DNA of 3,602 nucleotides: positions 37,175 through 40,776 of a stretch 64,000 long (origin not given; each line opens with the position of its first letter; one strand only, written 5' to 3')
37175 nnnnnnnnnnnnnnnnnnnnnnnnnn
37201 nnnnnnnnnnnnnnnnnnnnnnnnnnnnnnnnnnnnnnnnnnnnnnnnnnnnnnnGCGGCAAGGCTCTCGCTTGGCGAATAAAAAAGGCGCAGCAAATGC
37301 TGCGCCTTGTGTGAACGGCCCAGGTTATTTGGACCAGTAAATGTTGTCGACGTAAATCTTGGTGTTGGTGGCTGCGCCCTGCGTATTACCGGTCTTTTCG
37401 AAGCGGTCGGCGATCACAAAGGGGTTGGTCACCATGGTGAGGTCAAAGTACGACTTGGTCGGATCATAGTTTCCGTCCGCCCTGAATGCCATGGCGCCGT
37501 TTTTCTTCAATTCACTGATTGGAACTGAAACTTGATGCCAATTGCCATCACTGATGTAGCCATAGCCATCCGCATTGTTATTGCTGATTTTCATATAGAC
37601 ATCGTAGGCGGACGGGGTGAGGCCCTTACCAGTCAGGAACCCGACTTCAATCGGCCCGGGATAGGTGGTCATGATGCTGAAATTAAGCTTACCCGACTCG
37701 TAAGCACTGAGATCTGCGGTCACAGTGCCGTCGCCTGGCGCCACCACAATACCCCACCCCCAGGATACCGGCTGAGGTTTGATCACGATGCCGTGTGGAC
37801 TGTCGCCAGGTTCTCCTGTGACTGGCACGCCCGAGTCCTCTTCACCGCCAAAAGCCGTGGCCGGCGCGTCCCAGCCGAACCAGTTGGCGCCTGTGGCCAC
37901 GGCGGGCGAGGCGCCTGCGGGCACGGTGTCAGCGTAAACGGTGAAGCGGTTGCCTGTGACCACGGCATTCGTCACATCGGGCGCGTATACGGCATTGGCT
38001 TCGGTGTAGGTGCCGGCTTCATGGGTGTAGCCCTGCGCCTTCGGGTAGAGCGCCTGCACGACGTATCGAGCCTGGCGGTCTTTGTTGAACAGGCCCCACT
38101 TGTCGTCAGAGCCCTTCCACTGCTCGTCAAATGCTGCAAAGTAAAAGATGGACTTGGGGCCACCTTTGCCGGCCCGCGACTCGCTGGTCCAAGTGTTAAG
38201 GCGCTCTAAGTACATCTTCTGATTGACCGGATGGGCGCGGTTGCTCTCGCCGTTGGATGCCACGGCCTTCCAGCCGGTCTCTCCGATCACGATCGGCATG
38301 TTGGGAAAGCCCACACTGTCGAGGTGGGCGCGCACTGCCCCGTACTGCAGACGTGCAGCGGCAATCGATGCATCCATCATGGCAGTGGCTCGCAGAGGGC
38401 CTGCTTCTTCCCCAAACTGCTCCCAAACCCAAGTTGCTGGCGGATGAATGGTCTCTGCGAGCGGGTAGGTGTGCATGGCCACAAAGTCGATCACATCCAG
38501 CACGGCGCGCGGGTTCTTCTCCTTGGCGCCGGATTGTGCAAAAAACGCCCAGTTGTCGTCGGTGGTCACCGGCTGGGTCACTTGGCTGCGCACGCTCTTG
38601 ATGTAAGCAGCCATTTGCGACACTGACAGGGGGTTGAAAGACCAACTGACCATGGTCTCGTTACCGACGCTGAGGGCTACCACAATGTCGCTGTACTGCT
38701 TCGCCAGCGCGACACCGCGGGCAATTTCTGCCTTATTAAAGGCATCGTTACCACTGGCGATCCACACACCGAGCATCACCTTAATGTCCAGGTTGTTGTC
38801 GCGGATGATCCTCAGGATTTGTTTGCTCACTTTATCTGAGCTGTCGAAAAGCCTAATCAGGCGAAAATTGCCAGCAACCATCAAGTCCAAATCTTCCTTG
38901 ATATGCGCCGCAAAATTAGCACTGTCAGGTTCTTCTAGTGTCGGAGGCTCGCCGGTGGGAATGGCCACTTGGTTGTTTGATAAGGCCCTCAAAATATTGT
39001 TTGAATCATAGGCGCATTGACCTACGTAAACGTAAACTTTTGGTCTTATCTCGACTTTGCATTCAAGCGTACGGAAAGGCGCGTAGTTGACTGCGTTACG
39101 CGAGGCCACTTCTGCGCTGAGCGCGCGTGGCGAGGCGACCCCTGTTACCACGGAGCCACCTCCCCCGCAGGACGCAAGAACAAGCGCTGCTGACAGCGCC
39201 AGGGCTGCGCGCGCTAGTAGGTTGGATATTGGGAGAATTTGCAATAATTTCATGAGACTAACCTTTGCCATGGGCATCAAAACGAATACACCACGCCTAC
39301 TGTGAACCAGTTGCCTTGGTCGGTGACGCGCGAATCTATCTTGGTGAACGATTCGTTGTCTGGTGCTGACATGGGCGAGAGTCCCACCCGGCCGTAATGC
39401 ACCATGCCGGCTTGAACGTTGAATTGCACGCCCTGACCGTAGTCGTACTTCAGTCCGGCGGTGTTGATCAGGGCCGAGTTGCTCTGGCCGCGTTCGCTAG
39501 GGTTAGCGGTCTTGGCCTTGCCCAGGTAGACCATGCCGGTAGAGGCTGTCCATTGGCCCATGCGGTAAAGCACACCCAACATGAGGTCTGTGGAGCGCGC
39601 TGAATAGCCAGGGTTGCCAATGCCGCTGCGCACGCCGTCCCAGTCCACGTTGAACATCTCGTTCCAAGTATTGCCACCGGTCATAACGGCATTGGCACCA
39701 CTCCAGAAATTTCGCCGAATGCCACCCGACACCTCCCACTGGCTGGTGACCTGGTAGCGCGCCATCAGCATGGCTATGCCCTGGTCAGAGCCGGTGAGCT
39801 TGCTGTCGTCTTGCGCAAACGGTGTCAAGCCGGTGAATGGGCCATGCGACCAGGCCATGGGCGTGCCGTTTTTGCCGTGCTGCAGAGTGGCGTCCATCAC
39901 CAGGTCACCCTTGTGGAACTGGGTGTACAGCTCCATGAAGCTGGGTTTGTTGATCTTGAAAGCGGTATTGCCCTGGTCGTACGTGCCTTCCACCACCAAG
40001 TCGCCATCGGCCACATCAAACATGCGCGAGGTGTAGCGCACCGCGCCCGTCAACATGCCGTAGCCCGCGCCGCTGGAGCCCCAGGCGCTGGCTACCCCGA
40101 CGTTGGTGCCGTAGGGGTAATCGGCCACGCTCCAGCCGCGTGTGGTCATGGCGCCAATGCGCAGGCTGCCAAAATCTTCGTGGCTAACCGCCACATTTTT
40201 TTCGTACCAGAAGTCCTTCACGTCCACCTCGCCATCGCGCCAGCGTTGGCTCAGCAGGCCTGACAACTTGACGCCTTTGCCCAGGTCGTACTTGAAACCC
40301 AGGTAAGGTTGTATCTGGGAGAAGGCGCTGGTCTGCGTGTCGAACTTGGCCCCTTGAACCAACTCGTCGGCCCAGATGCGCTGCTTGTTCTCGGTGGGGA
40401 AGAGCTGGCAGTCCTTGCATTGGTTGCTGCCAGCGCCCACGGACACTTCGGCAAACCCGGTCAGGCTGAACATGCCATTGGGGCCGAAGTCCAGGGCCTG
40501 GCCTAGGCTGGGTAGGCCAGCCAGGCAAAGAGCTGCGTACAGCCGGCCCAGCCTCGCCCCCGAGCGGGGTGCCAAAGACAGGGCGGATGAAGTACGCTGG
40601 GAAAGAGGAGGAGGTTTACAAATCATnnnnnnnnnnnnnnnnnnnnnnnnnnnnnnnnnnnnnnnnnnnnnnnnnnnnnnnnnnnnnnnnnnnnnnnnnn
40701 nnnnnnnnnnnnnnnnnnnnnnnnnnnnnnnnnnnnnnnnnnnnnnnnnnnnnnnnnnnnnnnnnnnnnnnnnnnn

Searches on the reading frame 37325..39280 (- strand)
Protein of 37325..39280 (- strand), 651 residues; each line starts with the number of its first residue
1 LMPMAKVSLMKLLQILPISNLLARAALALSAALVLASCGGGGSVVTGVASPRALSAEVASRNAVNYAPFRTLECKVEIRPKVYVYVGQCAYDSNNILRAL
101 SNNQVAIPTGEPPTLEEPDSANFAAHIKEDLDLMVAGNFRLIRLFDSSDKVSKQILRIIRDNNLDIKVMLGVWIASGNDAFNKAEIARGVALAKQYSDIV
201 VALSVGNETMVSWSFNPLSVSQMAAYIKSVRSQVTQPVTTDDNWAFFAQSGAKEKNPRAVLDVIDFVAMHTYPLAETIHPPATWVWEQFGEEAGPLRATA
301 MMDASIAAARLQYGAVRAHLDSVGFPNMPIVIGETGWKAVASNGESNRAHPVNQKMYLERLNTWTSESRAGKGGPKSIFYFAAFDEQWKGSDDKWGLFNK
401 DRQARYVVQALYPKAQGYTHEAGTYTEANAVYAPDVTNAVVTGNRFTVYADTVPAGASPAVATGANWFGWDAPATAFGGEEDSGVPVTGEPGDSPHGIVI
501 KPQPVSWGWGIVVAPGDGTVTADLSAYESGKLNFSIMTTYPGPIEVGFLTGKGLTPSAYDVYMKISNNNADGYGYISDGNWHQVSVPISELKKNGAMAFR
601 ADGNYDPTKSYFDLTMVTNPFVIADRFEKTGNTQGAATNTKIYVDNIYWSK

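Call 6: search_protein_families(library=pfam, proteins=[window:37325-39280:-], max_evalue=0.1)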
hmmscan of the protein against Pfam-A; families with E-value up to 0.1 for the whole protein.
window:37325-39280:- (651 aa): 2 families
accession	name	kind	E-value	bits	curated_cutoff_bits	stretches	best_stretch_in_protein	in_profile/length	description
PF00332.24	Glyco_hydro_17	-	2.5e-10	40.9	28.2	1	216-408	113-304/306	Glycosyl hydrolases family 17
PF18329.7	SGBP_B_XBD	-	0.0076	16.8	26.4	1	573-647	121-182/186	Surface glycan-binding protein B xyloglucan binding domain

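Call 7: search_protein_families(library=ncbifam, proteins=[window:37325-39280:-], max_evalue=0.1)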
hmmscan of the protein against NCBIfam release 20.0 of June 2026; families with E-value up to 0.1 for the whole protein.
window:37325-39280:- (651 aa): 1 family
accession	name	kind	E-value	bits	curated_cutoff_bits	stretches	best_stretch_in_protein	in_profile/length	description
NF045904.1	RND-peri-MexE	equivalog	0.024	13.6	714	1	22-95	7-83/390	multidrug efflux RND transporter periplasmic adaptor subunit MexE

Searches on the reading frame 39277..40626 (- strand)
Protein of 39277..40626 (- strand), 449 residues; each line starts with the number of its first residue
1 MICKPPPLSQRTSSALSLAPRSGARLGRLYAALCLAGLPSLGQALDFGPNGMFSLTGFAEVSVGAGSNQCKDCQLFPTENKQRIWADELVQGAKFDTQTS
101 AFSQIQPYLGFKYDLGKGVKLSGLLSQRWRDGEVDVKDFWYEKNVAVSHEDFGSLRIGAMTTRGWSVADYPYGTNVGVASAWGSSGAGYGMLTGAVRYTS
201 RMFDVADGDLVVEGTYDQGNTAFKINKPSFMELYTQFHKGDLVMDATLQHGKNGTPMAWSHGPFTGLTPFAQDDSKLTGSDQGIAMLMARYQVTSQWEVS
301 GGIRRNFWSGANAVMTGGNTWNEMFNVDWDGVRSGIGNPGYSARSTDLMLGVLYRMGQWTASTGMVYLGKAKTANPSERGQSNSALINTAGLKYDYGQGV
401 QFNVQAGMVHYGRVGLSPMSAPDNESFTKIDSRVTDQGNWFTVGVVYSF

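Call 6: search_protein_families(library=pfam, proteins=[window:39277-40626:-], max_evalue=0.1)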
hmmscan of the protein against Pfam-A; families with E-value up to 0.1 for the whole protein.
window:39277-40626:- (449 aa): 0 families

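Call 7: search_protein_families(library=ncbifam, proteins=[window:39277-40626:-], max_evalue=0.1)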
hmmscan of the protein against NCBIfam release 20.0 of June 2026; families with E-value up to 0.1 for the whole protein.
window:39277-40626:- (449 aa): 0 families

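Call 33: search_solved_structures(query=window:39277-40626:-, max_evalue=10)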
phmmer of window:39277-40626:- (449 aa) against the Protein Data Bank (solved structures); distinct sequences matched with E-value up to 10: 5.
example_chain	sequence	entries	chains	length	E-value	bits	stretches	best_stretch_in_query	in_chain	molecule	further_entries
4d5g_A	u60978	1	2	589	0.12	14.4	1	315-356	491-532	CYCLOHEXANE-1,2-DIONE HYDROLASE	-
2pgn_A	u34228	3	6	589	0.12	14.4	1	315-356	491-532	Cyclohexane-1,2-dione Hydrolase (Cdh) | CYCLOHEXANE-1,2-DIONE HYDROLASE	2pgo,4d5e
7pe3_A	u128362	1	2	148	0.37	12.7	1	73-144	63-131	SHSP domain-containing protein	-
1ab9_B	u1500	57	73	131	0.46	12.4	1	199-274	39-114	GAMMA-CHYMOTRYPSIN | BOVINE GAMMA-CHYMOTRYPSIN | BOVINE CHYMOTRYPSIN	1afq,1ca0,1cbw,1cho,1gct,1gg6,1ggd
6jt0_A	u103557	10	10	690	0.69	11.8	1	73-108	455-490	Guanylate cyclase soluble subunit alpha-1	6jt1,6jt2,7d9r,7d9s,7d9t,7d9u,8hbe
